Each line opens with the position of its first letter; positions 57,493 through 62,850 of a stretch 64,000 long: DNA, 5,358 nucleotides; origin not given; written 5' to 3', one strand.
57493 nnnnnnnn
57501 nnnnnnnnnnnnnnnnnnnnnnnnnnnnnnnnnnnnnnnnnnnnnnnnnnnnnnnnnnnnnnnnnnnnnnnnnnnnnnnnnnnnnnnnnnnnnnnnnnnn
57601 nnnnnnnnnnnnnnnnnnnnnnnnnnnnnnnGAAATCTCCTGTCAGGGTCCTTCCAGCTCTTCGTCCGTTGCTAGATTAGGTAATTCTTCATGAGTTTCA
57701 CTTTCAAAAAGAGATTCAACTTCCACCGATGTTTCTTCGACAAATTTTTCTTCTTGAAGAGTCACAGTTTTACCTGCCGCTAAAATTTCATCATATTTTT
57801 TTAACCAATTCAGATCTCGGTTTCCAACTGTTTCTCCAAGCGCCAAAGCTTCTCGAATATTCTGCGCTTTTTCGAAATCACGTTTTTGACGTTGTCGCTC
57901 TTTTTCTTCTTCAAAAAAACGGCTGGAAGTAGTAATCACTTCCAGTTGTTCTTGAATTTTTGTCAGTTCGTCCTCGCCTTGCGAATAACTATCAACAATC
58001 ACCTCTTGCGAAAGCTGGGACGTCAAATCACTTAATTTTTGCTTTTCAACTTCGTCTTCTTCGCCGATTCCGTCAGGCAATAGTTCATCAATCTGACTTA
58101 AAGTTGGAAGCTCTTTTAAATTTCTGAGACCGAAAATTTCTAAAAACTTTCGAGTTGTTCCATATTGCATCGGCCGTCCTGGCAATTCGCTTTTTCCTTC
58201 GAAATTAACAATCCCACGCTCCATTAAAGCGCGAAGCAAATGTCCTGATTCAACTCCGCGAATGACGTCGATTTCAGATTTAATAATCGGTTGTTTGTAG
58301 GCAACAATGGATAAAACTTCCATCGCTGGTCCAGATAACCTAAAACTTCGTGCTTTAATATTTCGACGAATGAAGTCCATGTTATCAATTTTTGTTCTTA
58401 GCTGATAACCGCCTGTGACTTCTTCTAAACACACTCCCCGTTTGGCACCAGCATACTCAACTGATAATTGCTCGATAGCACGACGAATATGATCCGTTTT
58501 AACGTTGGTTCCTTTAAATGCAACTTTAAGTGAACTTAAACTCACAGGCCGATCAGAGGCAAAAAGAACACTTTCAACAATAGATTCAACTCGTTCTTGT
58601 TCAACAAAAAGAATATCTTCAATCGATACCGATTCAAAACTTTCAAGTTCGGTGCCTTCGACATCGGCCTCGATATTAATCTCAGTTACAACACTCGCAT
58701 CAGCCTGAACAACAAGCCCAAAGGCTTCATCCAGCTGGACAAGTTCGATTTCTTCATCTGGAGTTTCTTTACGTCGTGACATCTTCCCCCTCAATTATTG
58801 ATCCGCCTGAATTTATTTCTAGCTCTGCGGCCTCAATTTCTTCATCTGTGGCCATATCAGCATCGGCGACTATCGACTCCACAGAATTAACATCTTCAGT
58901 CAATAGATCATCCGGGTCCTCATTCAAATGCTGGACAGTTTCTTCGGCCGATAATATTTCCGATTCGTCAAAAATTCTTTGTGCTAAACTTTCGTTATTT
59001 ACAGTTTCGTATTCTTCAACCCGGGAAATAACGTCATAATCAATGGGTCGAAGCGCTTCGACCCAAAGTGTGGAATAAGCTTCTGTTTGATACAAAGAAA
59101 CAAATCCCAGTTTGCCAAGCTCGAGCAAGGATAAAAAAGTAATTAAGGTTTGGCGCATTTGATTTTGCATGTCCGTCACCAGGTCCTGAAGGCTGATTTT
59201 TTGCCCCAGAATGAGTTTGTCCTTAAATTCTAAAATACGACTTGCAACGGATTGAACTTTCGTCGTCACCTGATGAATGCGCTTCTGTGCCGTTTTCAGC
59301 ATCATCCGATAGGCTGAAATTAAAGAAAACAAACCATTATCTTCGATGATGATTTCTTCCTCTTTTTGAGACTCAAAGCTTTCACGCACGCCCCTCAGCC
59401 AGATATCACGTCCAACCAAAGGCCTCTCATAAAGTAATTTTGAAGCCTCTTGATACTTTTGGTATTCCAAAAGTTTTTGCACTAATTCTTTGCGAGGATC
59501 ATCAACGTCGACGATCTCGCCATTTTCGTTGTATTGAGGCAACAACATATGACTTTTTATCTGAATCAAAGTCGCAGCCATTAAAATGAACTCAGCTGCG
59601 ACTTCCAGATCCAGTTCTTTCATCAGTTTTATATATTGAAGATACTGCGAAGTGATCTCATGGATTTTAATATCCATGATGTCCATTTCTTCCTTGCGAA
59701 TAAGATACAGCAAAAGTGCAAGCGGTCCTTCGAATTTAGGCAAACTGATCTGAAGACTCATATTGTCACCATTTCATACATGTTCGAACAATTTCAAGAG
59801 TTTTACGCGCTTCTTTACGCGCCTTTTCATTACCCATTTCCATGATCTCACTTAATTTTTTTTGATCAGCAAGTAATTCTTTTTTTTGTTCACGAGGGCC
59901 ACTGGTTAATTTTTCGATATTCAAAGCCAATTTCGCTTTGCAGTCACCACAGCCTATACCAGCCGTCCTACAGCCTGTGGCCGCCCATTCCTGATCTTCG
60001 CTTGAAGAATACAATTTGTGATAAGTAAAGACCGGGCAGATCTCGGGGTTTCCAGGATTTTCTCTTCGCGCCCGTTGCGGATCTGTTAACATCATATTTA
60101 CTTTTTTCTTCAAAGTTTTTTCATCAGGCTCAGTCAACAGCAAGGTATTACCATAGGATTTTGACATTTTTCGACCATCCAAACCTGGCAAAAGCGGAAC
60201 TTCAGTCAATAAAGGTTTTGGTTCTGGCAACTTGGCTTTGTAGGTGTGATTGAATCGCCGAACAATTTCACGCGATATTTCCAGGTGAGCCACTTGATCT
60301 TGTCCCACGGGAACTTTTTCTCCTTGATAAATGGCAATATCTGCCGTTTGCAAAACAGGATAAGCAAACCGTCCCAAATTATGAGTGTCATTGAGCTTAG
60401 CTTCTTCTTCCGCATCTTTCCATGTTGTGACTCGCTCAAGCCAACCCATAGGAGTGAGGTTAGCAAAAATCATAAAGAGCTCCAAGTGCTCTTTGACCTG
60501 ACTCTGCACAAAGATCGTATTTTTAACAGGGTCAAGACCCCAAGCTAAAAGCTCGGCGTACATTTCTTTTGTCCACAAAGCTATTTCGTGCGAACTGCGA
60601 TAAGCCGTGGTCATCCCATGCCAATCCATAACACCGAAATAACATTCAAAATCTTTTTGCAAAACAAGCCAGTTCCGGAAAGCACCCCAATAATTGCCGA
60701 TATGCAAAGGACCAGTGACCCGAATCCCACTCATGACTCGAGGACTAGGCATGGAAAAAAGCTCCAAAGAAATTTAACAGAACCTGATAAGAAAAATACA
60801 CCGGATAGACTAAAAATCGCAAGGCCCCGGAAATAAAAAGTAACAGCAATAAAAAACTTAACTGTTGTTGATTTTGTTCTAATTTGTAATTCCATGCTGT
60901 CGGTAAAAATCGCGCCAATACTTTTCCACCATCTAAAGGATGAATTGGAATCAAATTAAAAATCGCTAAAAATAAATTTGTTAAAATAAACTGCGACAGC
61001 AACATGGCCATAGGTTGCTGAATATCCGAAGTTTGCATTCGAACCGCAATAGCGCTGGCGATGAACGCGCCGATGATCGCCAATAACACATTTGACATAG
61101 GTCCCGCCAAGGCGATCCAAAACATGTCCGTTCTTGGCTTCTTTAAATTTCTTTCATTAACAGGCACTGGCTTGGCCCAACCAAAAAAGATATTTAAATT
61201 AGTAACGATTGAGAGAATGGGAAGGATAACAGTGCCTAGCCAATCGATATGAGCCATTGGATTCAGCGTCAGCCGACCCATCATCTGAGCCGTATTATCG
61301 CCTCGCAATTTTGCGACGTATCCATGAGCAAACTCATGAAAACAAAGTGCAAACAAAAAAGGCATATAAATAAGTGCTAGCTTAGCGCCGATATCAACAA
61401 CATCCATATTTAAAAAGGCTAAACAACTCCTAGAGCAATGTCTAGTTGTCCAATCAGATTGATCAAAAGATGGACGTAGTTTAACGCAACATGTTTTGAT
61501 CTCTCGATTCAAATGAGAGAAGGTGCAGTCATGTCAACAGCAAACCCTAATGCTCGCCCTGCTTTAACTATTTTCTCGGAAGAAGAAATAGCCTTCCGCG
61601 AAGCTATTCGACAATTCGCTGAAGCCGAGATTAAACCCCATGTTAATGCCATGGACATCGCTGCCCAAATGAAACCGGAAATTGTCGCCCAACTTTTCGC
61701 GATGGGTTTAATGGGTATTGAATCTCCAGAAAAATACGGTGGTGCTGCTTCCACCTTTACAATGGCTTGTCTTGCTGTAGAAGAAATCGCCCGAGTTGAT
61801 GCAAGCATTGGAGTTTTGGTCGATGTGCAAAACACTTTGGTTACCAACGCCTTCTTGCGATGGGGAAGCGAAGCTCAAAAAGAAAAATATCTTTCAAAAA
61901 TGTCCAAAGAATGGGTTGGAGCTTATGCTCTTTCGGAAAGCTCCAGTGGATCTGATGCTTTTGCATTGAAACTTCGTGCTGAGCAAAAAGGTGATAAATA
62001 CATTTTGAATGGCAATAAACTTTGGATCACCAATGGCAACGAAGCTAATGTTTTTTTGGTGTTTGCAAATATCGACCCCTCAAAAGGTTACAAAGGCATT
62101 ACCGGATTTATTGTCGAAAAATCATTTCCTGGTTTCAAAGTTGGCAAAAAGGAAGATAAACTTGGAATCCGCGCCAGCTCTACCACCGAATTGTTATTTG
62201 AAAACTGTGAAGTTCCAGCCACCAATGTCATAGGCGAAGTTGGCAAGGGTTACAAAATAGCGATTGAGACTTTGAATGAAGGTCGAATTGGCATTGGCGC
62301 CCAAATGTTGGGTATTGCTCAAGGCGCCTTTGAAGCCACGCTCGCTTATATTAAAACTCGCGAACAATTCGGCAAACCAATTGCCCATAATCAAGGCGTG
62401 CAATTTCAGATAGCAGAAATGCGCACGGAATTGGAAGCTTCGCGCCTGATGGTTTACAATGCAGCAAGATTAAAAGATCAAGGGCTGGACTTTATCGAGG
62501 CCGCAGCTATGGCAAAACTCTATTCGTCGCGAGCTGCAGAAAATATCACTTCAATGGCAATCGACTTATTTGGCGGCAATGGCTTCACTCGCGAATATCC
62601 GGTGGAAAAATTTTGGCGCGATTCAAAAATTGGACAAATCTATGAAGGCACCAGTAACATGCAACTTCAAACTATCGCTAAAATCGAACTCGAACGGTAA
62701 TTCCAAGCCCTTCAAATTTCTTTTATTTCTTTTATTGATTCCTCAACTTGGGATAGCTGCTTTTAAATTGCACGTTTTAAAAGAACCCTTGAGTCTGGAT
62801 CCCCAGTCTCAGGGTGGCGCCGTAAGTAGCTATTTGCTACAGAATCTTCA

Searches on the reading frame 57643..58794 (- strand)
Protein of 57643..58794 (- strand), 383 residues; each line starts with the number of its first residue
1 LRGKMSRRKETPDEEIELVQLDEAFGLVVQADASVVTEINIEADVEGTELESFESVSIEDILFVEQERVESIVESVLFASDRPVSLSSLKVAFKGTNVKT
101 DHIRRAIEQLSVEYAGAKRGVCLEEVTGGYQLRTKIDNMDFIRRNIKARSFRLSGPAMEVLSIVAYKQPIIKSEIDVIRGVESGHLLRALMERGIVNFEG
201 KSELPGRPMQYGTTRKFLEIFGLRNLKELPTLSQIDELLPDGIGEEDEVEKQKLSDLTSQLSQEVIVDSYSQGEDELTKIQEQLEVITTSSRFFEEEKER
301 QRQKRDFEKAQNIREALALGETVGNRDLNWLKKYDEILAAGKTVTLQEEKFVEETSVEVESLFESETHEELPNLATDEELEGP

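Call 99: search_protein_families(library=pfam, proteins=[window:57643-58794:-], max_evalue=0.00001)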
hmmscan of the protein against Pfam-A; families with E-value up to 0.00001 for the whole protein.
window:57643-58794:- (383 aa): 1 family
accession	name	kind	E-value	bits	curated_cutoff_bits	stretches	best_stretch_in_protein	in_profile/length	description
PF04079.22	SMC_ScpB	-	7.4e-50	169.1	27.4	1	72-232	2-160/160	Segregation and condensation complex subunit ScpB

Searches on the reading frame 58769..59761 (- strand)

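Call 99: search_protein_families(library=pfam, proteins=[window:58769-59761:-], max_evalue=0.00001)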
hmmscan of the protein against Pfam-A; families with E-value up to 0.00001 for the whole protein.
window:58769-59761:- (330 aa): 1 family
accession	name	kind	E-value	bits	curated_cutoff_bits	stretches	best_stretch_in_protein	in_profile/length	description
PF02616.19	SMC_ScpA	-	2.5e-32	113.2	24.6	1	20-235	1-230/232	Segregation and condensation protein ScpA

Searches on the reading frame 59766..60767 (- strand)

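Call 99: search_protein_families(library=pfam, proteins=[window:59766-60767:-], max_evalue=0.00001)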
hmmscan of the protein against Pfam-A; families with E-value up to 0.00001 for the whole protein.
window:59766-60767:- (333 aa): 1 family
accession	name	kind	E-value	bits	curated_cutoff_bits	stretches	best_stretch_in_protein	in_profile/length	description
PF00579.31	tRNA-synt_1b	-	4.5e-61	207.2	21.1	1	9-287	6-290/292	tRNA synthetases class I (W and Y)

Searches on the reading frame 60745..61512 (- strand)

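Call 99: search_protein_families(library=pfam, proteins=[window:60745-61512:-], max_evalue=0.00001)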
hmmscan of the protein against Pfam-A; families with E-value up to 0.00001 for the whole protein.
window:60745-61512:- (255 aa): 1 family
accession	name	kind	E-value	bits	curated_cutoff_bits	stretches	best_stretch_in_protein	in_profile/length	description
PF02163.28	Peptidase_M50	-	1e-15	58.2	27.2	2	161-225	152-216/221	Peptidase family M50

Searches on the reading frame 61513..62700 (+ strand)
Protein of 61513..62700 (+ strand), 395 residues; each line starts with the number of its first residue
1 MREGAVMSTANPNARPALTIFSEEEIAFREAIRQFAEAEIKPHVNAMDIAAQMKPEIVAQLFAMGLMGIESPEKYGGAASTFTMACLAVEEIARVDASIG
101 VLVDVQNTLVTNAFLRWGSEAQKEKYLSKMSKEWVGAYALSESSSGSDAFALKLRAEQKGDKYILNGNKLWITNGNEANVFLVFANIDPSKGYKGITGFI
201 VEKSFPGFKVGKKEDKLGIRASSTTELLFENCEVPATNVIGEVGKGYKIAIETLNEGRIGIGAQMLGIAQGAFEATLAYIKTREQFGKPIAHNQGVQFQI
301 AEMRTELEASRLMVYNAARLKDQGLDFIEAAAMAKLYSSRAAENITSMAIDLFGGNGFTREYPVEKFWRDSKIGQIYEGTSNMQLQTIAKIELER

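Call 99: search_protein_families(library=pfam, proteins=[window:61513-62700:+], max_evalue=0.00001)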
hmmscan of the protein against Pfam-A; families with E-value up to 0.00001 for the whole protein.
window:61513-62700:+ (395 aa): 4 families
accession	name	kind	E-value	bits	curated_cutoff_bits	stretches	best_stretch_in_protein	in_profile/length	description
PF00441.29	Acyl-CoA_dh_1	-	1e-50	172.2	22.4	1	244-390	1-147/150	Acyl-CoA dehydrogenase, C-terminal domain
PF02771.21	Acyl-CoA_dh_N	-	7.3e-33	113.8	22.9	1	22-131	1-110/113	Acyl-CoA dehydrogenase, N-terminal domain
PF08028.16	Acyl-CoA_dh_2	-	5.3e-25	88.7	22.7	1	259-381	1-133/134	Acyl-CoA dehydrogenase, C-terminal domain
PF02770.24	Acyl-CoA_dh_M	-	1.2e-23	83.5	33.3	1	137-232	1-97/97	Acyl-CoA dehydrogenase, middle domain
